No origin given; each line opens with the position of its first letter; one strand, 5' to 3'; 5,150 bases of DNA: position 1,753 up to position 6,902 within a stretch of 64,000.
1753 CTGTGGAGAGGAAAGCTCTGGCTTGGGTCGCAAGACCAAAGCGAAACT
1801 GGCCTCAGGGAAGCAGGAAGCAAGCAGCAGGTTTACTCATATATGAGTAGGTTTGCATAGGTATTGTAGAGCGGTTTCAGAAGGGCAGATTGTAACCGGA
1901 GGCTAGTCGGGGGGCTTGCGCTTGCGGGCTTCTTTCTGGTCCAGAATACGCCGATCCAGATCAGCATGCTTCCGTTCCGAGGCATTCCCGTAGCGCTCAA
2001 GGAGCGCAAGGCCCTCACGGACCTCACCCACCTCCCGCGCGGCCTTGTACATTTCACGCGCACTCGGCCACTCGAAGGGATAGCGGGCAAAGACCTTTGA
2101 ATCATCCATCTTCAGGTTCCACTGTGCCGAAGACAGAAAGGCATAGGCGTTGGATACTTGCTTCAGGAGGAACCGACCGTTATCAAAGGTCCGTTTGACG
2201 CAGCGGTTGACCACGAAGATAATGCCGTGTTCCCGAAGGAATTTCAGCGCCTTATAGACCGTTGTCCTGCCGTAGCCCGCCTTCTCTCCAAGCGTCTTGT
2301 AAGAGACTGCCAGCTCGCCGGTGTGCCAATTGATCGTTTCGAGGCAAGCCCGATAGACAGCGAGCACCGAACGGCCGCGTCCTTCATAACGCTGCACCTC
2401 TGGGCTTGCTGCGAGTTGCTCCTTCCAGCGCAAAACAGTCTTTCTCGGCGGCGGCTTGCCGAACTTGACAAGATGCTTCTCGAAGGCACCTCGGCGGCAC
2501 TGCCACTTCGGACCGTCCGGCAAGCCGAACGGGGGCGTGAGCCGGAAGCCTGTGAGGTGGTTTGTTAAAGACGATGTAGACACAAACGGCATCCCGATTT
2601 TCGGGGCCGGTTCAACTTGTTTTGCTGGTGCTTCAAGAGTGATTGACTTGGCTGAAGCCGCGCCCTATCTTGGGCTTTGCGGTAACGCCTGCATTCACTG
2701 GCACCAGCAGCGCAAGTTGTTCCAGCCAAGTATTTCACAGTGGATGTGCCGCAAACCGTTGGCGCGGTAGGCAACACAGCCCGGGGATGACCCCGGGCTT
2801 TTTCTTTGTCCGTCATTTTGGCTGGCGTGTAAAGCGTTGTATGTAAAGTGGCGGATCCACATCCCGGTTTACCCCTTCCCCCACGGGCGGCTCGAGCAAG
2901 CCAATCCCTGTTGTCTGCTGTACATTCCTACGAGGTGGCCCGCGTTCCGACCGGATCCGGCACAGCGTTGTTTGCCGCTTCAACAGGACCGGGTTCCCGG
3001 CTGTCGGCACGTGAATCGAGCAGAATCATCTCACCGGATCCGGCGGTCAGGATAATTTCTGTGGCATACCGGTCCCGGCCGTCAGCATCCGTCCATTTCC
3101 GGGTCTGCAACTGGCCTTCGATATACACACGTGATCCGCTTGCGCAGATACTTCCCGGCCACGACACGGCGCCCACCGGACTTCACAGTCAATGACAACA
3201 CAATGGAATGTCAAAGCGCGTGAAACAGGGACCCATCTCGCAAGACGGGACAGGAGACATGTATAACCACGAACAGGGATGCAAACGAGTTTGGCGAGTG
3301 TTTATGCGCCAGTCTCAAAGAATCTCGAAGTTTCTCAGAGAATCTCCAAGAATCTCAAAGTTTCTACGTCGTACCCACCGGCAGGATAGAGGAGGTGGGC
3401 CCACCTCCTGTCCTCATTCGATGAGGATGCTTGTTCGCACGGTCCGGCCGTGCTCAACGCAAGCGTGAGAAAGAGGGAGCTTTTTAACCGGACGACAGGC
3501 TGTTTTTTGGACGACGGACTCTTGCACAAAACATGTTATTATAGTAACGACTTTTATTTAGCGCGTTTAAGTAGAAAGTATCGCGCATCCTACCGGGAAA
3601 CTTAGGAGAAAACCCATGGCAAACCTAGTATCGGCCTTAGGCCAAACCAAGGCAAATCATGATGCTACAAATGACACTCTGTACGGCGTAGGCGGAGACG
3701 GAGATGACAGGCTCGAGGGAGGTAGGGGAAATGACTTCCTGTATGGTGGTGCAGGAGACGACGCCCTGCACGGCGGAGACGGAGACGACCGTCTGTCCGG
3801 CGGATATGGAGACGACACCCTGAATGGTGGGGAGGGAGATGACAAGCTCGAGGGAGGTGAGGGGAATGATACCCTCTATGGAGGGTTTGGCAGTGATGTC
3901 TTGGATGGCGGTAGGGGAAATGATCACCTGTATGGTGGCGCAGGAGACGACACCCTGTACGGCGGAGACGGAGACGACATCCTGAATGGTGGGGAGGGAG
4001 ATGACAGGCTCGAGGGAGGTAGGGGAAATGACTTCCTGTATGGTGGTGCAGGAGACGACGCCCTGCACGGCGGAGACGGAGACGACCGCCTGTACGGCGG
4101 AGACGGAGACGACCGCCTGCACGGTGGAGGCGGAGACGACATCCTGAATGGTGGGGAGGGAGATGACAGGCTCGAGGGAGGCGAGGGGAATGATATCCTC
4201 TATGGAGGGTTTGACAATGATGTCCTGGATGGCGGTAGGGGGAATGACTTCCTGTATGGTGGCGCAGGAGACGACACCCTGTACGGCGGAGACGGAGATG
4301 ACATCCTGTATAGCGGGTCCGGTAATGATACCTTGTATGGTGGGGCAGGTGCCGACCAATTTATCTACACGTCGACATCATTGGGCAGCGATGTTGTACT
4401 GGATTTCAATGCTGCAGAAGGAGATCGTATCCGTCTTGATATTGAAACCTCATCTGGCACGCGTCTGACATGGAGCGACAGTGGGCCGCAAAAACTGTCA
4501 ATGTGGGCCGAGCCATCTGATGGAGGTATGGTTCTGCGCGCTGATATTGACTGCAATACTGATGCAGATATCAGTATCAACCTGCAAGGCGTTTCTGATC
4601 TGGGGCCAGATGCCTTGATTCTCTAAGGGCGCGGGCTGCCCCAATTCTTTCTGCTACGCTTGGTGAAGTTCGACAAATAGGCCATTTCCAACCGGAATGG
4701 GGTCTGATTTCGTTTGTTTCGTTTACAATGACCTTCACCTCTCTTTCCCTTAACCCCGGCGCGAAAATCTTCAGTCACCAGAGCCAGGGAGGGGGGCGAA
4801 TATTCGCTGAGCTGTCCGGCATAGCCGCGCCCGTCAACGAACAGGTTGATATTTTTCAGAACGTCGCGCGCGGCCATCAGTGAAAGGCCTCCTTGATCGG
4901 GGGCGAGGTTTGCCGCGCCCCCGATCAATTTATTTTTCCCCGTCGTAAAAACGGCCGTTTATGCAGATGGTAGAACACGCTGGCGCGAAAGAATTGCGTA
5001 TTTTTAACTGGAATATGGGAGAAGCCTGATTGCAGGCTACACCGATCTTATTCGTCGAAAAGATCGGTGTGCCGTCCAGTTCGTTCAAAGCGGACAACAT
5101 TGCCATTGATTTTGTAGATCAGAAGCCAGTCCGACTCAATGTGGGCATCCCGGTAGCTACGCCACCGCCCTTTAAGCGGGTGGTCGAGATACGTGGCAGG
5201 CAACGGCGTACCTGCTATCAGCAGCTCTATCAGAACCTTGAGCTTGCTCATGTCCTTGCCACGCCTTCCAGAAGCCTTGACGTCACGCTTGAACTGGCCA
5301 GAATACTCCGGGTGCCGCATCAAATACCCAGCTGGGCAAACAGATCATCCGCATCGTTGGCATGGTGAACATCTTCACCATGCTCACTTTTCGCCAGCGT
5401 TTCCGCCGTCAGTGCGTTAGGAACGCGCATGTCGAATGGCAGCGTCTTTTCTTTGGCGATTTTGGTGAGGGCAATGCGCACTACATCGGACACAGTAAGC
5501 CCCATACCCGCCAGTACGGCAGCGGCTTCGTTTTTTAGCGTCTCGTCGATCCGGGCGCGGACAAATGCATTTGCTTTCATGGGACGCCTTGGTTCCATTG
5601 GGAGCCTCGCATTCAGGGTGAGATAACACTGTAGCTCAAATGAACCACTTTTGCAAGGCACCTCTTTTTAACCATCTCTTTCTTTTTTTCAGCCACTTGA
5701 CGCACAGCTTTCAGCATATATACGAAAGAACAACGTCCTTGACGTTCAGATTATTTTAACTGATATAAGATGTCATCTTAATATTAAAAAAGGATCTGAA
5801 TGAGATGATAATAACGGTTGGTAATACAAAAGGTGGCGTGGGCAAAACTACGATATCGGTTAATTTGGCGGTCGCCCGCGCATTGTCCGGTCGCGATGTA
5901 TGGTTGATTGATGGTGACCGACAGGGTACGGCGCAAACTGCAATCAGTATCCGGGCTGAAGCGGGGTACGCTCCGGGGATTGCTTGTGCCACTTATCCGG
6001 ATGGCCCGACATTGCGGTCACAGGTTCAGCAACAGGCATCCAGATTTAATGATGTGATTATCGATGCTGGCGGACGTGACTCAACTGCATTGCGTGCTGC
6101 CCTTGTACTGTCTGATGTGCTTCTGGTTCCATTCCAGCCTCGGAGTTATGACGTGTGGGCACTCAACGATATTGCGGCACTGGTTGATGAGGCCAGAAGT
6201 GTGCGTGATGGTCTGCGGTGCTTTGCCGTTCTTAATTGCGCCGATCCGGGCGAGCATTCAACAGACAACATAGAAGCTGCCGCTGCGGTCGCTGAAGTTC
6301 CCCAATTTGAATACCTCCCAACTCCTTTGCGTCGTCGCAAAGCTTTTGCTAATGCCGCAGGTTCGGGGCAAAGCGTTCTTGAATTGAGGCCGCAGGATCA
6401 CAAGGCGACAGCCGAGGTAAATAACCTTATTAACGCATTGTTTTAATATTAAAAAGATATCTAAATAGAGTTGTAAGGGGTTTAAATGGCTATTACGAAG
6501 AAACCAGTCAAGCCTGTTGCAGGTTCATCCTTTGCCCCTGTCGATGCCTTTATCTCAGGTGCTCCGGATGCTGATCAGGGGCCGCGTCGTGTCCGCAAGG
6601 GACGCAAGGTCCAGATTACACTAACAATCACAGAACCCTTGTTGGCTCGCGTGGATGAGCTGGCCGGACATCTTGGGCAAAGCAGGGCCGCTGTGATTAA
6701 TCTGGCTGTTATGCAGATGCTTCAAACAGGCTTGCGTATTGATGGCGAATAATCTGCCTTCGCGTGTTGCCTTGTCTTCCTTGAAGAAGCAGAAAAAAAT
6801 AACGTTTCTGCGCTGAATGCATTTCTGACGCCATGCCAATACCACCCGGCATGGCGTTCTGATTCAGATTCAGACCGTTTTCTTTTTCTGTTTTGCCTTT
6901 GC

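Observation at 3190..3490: Duplicated ~300-bp noncoding element with an 11-bp-periodic direct-repeat array and a perfect GGGCCC-centred 20-bp palindrome (second copy 9060-9366)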

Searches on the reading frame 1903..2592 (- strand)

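Call 15: search_protein_families(library=pfam, proteins=[window:1903-2592:-], max_evalue=0.01)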
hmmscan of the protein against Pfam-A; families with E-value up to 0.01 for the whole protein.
window:1903-2592:- (229 aa): 1 family
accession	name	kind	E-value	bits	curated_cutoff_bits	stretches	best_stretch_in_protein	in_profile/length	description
PF13730.12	HTH_36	-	0.00029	21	25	1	95-125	25-55/55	Helix-turn-helix domain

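Call 87: search_protein_families(library=pfam, proteins=[window:1903-2592:-], max_evalue=1)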
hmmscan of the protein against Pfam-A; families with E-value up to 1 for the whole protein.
window:1903-2592:- (229 aa): 8 families
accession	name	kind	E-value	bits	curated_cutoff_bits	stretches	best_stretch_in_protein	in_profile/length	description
PF13730.12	HTH_36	-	0.00029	21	25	1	95-125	25-55/55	Helix-turn-helix domain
PF13545.12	HTH_Crp_2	-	0.039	14.4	27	1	93-126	20-53/70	Crp-like helix-turn-helix domain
PF01978.25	TrmB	-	0.041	14.2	25.6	1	99-128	26-55/68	Sugar-specific transcriptional regulator TrmB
PF01475.25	FUR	-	0.065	13.8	23.1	1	100-129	34-63/121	Ferric uptake regulator family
PF08279.18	HTH_11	-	0.073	13.4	25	1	96-125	16-45/55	HTH domain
PF00392.27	GntR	-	0.09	12.9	27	1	99-130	28-59/64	Bacterial regulatory proteins, gntR family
PF04492.19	Phage_rep_O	-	0.21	12.5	28.7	1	79-130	33-84/95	Bacteriophage replication protein O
PF14502.12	HTH_41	-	0.22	11.4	25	1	101-127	12-38/48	Helix-turn-helix domain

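Call 89: search_protein_families(library=ncbifam, proteins=[window:1903-2592:-], max_evalue=0.1)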
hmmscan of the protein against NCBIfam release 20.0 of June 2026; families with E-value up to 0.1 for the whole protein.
window:1903-2592:- (229 aa): 4 families
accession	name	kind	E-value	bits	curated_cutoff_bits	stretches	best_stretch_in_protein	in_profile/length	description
TIGR00122.1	birA_repr_reg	equivalog_domain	0.0045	16.8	70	1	97-128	15-46/69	biotin operon repressor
NF046008.1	ICE_MAGa4850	equivalog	0.02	14.9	55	1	95-129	62-96/233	MAGa4850 family ICE element protein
TIGR02018.2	his_ut_repres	equivalog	0.024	14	220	1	85-125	13-53/226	histidine utilization transcriptional repressor HutC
TIGR02404.1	trehalos_R_Bsub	equivalog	0.041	13.5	211.95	0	83-125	9-54/233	trehalose operon repressor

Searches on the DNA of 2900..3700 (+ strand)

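Call 9: search_rna_families(source=window, start=2900, end=3700, threshold=evalue, max_evalue=10)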
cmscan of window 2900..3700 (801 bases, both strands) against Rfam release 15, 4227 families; matches with E-value up to 10: 2.
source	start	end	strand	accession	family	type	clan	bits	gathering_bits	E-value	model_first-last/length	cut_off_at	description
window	3391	3453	+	RF01529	CC3552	Gene; sRNA;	-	18.6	50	1.6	1-106/106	no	Cauldobacter sRNA CC3552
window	3379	3459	+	RF01760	traJ-II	Cis-reg;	-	16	40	5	1-104/104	no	traJ-II RNA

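Call 45: search_dna_similar(query=window:3355-3540:+, collection=plasmids, mode=distant, max_evalue=10, max_rows=30)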
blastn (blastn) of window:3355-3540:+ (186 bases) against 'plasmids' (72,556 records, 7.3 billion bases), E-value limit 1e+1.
Records with a match: 9; places in all: 9; records where one place covers at least 80% of the query: 0.
Best place of each record, by identity: >=99% 1; 95-99% 1; 80-90% 7.
By first word of the organism name: Sulfitobacter 3; Sinorhizobium 2; Pseudosulfitobacter 1; Cupriavidus 1; Burkholderia 1; Aromatoleum 1.
By predicted mobility (MOB-suite, as given by PLSDB): conjugative 6; non-mobilizable 2; mobilizable 1.
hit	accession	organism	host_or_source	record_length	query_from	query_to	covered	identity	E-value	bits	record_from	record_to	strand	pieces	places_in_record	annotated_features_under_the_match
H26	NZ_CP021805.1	Sinorhizobium meliloti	Medicago truncatula,Single Cell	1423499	78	110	18%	87.9%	1e-1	43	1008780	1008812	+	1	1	none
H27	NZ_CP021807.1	Sinorhizobium meliloti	Medicago truncatula,Single Cell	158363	78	110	18%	87.9%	1e-1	43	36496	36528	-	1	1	DUF11 domain-containing protein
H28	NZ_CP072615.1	Sulfitobacter sp. CB2047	-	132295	121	151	17%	87.1%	2e+0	39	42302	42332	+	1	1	none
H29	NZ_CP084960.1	Sulfitobacter pontiacus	cell culture,Seawater from the North ...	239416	121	151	17%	87.1%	2e+0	39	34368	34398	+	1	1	none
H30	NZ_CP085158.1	Pseudosulfitobacter sp. DSM 107133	cell culture,Seawater from the North ...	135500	121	151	17%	87.1%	2e+0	39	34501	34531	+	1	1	none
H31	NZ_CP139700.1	Sulfitobacter pontiacus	Bacterial Culture,hydrothermal vent ...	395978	121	151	17%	87.1%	2e+0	39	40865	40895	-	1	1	none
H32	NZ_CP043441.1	Cupriavidus campinensis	cell culture,soil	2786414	86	115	16%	86.7%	6e+0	37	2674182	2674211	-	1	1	none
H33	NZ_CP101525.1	Burkholderia arboris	mixed culture,soil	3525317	91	114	13%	95.8%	2e+0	40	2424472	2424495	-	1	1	none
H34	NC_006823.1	Aromatoleum aromaticum EbN1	-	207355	104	123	11%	100.0%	6e+0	37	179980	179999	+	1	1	lipopolysaccharide kinase InaA family protein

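Call 46: get_annotated_region(hit=H29, flank=4000)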
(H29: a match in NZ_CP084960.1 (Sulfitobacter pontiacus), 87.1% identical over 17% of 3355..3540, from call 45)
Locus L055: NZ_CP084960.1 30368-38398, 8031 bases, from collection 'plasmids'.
description: Sulfitobacter pontiacus strain DSM 110277 plasmid pDSM110277_a, complete sequence
organism: Sulfitobacter pontiacus (NCBI taxid 60137)
taxonomy: Bacteria; Pseudomonadota; Alphaproteobacteria; Rhodobacterales; Roseobacteraceae; Sulfitobacter; Sulfitobacter pontiacus
host: -; source: cell culture,Seawater from the North Pacific Ocean incubated within a mesocosm experiment with diatom ...; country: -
typing (MOB-suite, as given by PLSDB): conjugative; relaxase MOBP; mating-pair formation MPF_T
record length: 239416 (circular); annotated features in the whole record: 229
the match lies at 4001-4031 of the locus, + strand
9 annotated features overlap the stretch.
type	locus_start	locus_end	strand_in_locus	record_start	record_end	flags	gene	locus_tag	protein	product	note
CDS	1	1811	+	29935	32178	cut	-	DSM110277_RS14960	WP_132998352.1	relaxase/mobilization nuclease domain-containing protein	-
CDS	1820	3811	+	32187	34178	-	-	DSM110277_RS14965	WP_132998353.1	type IV secretory system conjugative DNA transfer family protein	-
CDS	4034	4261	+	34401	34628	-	-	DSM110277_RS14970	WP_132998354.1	hypothetical protein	-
CDS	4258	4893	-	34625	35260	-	-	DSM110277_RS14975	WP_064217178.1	VWA domain-containing protein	-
CDS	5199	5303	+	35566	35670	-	pqqA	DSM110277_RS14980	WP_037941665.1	pyrroloquinoline quinone precursor peptide PqqA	GO:0018189 - pyrroloquinoline quinone biosynthetic process [Evidence IEA]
CDS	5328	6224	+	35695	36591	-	pqqB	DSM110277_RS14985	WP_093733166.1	pyrroloquinoline quinone biosynthesis protein PqqB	GO:0018189 - pyrroloquinoline quinone biosynthetic process [Evidence IEA]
CDS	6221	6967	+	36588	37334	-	pqqC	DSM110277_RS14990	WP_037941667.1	pyrroloquinoline-quinone synthase PqqC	GO:0018189 - pyrroloquinoline quinone biosynthetic process [Evidence IEA]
CDS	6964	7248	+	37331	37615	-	pqqD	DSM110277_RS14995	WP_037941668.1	pyrroloquinoline quinone biosynthesis peptide chaperone PqqD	GO:0018189 - pyrroloquinoline quinone biosynthetic process [Evidence IEA]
CDS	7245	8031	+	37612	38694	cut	pqqE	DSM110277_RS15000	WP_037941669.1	pyrroloquinoline quinone biosynthesis protein PqqE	GO:0018149 - peptide cross-linking [Evidence IEA]; GO:0018189 - pyrroloquinoline quinone biosynthetic process [Evidence ...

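Call 110: search_rna_families(source=window, start=3340, end=3520, threshold=evalue, max_evalue=10, show_alignments=3)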
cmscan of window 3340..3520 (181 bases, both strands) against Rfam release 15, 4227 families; matches with E-value up to 10: 11.
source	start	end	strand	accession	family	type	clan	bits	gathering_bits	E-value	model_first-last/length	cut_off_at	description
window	3391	3453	+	RF01529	CC3552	Gene; sRNA;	-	18.6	50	0.35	1-106/106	no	Cauldobacter sRNA CC3552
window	3382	3414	-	RF03493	mir-1281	Gene; miRNA;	-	16.2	70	2.5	1-54/54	no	mir-1281 microRNA precursor family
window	3379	3459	+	RF01760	traJ-II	Cis-reg;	-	16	40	1.1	1-104/104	no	traJ-II RNA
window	3384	3413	+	RF03527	mir-3072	Gene; miRNA;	-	14.8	86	7.2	1-83/83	no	mir-3072 microRNA precursor family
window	3385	3415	+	RF03778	mir-483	Gene; miRNA;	-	13.1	60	5.9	1-75/75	no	mir-483 microRNA precursor family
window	3374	3423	+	RF01918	mir-1249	Gene; miRNA;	-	11.7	83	8.1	1-75/75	no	mir-1249 microRNA precursor family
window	3442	3493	-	RF00285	snoZ6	Gene; snRNA; snoRNA; CD-box;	-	11.6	35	6.6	1-91/91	no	Z6 small nucleolar RNA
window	3391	3408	+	RF02466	Ms_AS-8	Gene; sRNA;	-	11.4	48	6.6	38-55/74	no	Actinobacteria sRNA Ms_AS-8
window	3391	3408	-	RF02466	Ms_AS-8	Gene; sRNA;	-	11.4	48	6.6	38-55/74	no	Actinobacteria sRNA Ms_AS-8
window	3367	3455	-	RF00566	SNORA35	Gene; snRNA; snoRNA; HACA-box;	CL00034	11.1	39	8.6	1-129/129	no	Small nucleolar RNA SNORA35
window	3427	3497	+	RF00427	SCARNA23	Gene; snRNA; snoRNA; scaRNA;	-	10.5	60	8.8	1-125/125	no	Small Cajal body specific RNA 23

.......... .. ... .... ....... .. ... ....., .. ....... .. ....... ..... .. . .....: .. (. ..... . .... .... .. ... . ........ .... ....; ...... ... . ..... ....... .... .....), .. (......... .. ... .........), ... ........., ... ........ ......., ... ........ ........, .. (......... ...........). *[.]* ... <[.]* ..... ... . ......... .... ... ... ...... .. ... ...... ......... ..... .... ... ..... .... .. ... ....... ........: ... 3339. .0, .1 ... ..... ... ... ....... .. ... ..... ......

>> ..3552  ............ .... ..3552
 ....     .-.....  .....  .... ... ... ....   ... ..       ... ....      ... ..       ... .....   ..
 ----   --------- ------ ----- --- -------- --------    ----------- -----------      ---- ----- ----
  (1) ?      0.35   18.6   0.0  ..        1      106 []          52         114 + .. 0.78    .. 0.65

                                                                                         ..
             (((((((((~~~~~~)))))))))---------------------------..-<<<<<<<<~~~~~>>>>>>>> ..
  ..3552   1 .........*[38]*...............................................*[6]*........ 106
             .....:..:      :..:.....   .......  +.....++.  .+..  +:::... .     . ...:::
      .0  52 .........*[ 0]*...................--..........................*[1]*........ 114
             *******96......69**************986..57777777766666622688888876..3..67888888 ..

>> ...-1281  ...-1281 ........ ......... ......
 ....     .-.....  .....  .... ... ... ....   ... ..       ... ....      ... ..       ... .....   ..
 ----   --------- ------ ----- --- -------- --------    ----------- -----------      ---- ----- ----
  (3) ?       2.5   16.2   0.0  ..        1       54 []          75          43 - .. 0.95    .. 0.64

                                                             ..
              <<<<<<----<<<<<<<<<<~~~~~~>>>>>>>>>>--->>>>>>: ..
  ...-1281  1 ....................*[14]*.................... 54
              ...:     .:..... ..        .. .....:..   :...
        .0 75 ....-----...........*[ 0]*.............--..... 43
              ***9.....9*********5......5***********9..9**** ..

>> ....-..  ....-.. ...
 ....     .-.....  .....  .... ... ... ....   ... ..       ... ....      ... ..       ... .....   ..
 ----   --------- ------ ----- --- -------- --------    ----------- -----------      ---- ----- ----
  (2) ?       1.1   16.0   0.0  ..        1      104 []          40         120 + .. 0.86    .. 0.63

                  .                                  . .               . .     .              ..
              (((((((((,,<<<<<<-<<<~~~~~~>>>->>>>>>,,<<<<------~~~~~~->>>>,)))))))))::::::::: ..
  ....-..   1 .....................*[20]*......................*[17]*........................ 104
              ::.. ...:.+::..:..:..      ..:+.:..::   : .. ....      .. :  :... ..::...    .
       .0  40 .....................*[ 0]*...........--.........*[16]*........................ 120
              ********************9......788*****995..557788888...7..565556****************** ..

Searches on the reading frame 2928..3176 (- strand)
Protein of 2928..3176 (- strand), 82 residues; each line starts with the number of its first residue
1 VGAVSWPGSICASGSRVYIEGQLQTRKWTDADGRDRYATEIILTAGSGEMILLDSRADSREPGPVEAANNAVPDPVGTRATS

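Call 15: search_protein_families(library=pfam, proteins=[window:2928-3176:-], max_evalue=0.01)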
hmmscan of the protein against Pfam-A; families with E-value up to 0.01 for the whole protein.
window:2928-3176:- (82 aa): 2 families
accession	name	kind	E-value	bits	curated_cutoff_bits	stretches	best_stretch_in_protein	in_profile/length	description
PF00436.31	SSB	-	8.6e-09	35.8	26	1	11-43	66-98/104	Single-strand binding protein family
PF23930.1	DUF7268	-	0.0084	16.7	27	0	1-51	49-98/104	Family of unknown function (DUF7268)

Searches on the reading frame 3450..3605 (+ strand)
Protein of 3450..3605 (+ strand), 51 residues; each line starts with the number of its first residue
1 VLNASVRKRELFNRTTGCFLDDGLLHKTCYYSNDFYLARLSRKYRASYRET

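Call 87: search_protein_families(library=pfam, proteins=[window:3450-3605:+], max_evalue=1)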
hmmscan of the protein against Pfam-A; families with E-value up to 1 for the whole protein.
window:3450-3605:+ (51 aa): 0 families

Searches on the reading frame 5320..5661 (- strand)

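Call 76: search_protein_families(library=pfam, proteins=[window:5320-5661:-], max_evalue=0.01)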
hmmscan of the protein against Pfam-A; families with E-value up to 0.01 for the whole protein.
window:5320-5661:- (113 aa): 1 family
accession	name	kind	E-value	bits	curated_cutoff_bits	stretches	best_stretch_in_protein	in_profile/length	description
PF04221.18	RelB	-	5.2e-26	90.8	22.4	1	31-110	1-81/82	RelB antitoxin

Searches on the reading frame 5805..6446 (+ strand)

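Call 15: search_protein_families(library=pfam, proteins=[window:5805-6446:+], max_evalue=0.01)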
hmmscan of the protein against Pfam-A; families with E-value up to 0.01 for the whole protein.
window:5805-6446:+ (213 aa): 7 families
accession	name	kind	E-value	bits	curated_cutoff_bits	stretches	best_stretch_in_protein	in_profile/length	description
PF13614.12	AAA_31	-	7.8e-17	62.2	27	2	2-51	3-52/177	AAA domain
PF01656.29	CbiA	-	2.5e-14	53.8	25.4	1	3-191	1-125/125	CobQ/CobB/MinD/ParA nucleotide binding domain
PF09140.17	MipZ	-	1.6e-10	41.1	20.7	1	2-117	2-136/262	ATPase MipZ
PF10609.15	ParA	-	2.5e-07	30.8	27.1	1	2-44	5-47/246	NUBPL iron-transfer P-loop NTPase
PF07015.17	VirC1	-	9.3e-05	22.3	24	1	2-196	3-197/231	VirC1 protein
PF02374.21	ArsA_ATPase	-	0.0014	18.4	24.3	1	8-38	8-38/305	Anion-transporting ATPase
PF13481.12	AAA_25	-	0.0068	16.5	27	0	9-39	41-68/195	AAA domain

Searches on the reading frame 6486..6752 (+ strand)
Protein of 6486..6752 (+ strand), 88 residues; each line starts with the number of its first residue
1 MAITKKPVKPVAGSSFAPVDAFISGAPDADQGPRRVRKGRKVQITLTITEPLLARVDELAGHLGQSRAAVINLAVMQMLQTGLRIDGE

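Call 76: search_protein_families(library=pfam, proteins=[window:6486-6752:+], max_evalue=0.01)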
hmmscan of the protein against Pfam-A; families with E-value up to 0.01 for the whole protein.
window:6486-6752:+ (88 aa): 1 family
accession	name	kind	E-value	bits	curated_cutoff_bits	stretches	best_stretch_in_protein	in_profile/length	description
PF01402.27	RHH_1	-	3.9e-05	23.9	20.5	1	44-77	2-35/39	Ribbon-helix-helix protein, copG family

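Call 89: search_protein_families(library=ncbifam, proteins=[window:6486-6752:+], max_evalue=0.1)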
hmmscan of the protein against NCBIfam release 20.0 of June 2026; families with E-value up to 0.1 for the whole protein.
window:6486-6752:+ (88 aa): 2 families
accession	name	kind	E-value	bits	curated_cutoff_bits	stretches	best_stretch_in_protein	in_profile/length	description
NF047399.1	BrnA_antitoxin_add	equivalog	0.0016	18.6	60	1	34-77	27-68/70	type II toxin-antitoxin system BrnA family antitoxin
NF006267.0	PRK08416.1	equivalog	0.075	12.6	369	1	16-74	122-176/260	enoyl-ACP reductase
